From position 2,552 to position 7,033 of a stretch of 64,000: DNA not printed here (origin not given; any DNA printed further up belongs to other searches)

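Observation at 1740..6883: Catalytically dead class Ia aaRS paralog fused to HhH, a Pro-rich linker and DUF835, co-oriented with a D-aminoacyl-tRNA deacylase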

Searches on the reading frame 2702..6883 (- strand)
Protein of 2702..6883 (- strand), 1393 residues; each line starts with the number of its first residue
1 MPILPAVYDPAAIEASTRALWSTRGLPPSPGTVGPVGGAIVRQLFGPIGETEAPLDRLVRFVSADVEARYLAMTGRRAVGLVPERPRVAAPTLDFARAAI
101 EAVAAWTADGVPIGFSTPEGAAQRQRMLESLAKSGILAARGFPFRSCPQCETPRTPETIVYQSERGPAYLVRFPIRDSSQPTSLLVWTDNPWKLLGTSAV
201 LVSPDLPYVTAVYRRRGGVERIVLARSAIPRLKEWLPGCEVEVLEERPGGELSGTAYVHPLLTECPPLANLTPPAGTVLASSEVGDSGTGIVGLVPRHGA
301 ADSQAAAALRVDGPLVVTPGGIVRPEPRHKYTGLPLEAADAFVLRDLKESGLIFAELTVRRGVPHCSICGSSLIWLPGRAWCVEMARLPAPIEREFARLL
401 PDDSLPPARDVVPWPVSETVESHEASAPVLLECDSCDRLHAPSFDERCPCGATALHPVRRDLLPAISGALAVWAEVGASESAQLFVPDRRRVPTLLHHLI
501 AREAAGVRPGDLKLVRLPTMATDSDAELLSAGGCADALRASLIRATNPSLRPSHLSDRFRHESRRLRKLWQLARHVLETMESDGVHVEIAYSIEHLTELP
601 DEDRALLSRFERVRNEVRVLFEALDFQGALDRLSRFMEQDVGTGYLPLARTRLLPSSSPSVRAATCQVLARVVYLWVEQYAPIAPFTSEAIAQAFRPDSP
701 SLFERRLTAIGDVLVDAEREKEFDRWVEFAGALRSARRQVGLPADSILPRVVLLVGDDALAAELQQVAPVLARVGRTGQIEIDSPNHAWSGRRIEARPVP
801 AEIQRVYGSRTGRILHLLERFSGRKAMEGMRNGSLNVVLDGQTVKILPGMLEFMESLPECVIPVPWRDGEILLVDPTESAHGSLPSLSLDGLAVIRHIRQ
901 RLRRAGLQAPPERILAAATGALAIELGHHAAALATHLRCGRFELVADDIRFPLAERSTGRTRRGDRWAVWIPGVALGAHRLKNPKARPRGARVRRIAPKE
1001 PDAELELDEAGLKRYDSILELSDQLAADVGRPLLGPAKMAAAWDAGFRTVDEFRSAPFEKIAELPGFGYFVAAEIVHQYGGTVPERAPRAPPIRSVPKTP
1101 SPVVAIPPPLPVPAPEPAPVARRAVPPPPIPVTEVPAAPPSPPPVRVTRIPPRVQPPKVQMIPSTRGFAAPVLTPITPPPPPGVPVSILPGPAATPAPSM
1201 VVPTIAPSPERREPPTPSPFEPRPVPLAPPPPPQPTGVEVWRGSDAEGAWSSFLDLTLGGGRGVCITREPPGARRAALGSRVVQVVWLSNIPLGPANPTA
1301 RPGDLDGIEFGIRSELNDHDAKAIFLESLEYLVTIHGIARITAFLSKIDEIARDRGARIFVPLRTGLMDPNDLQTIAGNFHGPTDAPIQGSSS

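Call 3: search_protein_families(library=pfam, proteins=[window:2702-6883:-], max_evalue=0.1)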
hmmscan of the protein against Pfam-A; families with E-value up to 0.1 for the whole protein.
window:2702-6883:- (1393 aa): 3 families
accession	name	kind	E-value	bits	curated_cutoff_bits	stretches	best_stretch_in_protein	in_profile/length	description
PF08264.19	Anticodon_1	-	9.9e-14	51.9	25.1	1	603-745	1-141/148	Anticodon-binding domain of tRNA ligase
PF05763.18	DUF835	-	1.8e-10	41.2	33.1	1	1255-1377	14-133/136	Protein of unknown function (DUF835)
PF14520.12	HHH_5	-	0.0012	19.7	27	1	1034-1075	10-51/57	Helix-hairpin-helix domain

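Call 4: search_protein_families(library=ncbifam, proteins=[window:2702-6883:-], max_evalue=0.1)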
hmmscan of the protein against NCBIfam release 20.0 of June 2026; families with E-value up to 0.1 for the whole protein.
window:2702-6883:- (1393 aa): 10 families
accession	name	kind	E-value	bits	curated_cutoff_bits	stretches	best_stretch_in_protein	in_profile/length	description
TIGR00392.1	ileS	equivalog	9.3e-35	120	621.4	2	123-388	155-431/861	isoleucine--tRNA ligase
TIGR00422.1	valS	equivalog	1.1e-26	93.2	612.1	3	535-787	546-791/863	valine--tRNA ligase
NF004349.1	PRK05729.1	equivalog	1.6e-22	79.6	704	2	535-785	536-772/860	valine--tRNA ligase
NF009687.0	PRK13208.1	equivalog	1.4e-19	69.8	738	1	555-786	573-792/801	valine--tRNA ligase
NF011492.0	PRK14900.1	equivalog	2.6e-12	45.4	1783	1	535-776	552-792/1044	valine--tRNA ligase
NF040702.1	ileS_w_GNAT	exception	3.1e-09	35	1999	2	593-728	853-989/1100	isoleucine--tRNA ligase, N-acetyltransferase domain-containing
NF000258.1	MupB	exception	1.4e-07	29.7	1900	1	132-385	161-405/1033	mupirocin-resistant isoleucine--tRNA ligase MupB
NF000257.1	MupA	exception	1.5e-06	26.3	1900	1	170-385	201-401/1024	mupirocin-resistant isoleucine--tRNA ligase MupA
NF008957.0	PRK12300.1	subfamily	2.9e-06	25.5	677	1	130-307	165-326/946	leucine--tRNA ligase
NF000540.1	alt_ValS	exception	0.0029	15.6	900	1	567-714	625-760/827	valine--tRNA ligase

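Call 5: find_homologous_proteins(query=window:2702-6883:-, max_evalue=0.001)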
Query window:2702-6883:- (1393 aa): 108 proteins with E <= 0.001 among 8000 candidates.
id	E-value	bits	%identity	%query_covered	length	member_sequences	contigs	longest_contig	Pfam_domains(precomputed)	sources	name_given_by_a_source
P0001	0.0e+0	3115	100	100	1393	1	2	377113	PF08264.20,PF05763.19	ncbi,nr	ncbi:MAG: class I tRNA ligase family protein [Thermoplasmata archaeon]|nr:class I tRNA ligase family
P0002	0.0e+0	2103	71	79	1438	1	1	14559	PF08264.20,PF05763.19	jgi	jgi:hypothetical protein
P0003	0.0e+0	2097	68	97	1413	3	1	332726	PF08264.20,PF05763.19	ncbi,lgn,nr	ncbi:MAG TPA: DUF835 domain-containing protein [Thermoplasmata archaeon]|nr:DUF835 domain-containing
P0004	0.0e+0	2087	69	98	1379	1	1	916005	PF08264.20,PF05763.19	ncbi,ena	-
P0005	0.0e+0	1978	69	92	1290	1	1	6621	PF08264.20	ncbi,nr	ncbi:MAG TPA: class I tRNA ligase family protein, partial [Thermoplasmata archaeon]|nr:class I tRNA 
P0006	0.0e+0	1604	58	81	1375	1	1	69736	PF08264.20,PF05763.19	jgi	jgi:hypothetical protein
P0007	0.0e+0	1362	49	100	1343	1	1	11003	PF08264.20,PF05763.19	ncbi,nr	ncbi:MAG: class I tRNA ligase family protein [Thermoplasmata archaeon]|nr:class I tRNA ligase family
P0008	0.0e+0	1235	51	79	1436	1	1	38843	PF08264.20,PF05763.19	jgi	jgi:hypothetical protein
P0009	0.0e+0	1078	49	71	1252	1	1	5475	PF08264.20,PF05763.19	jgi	jgi:hypothetical protein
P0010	0.0e+0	1068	44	99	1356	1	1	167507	PF08264.20,PF05763.19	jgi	jgi:hypothetical protein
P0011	0.0e+0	1059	43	10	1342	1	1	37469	PF08264.20,PF05763.19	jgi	jgi:hypothetical protein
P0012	0.0e+0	1054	43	99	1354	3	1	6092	PF08264.20,PF05763.19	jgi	jgi:hypothetical protein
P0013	0.0e+0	1052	46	79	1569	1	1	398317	PF08264.20,PF05763.19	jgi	jgi:uncharacterized protein DUF835/anticodon-binding protein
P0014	0.0e+0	1042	45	77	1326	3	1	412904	PF08264.20,PF05763.19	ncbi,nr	ncbi:MAG: class I tRNA ligase family protein [Thermoplasmata archaeon]|nr:class I tRNA ligase family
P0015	0.0e+0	1031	45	83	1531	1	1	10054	PF08264.20,PF05763.19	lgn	-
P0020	1.6e-272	926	39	99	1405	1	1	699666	PF08264.20,PF05763.19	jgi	jgi:hypothetical protein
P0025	9.5e-259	880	38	100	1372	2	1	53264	PF08264.20,PF05763.19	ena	-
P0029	3.0e-254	865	41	79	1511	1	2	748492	PF08264.20,PF14520.13,PF05763.19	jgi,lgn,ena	-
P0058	6.8e-232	791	37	82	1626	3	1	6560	PF08264.20,PF14520.13,PF05763.19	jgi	-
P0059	1.3e-228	780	40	78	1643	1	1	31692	PF08264.20,PF14520.13,PF05763.19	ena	-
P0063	2.1e-224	766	38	78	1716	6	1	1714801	PF08264.20,PF05763.19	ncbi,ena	-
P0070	9.5e-218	744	38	77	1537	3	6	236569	PF08264.20,PF14520.13,PF05763.19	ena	-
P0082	3.7e-206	706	40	79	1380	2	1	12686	PF08264.20,PF14520.13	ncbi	ncbi:MAG: class I tRNA ligase family protein, partial [Thermoplasmata archaeon]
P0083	3.6e-202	692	37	82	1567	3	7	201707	PF08264.20,PF14520.13,PF05763.19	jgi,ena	jgi:hypothetical protein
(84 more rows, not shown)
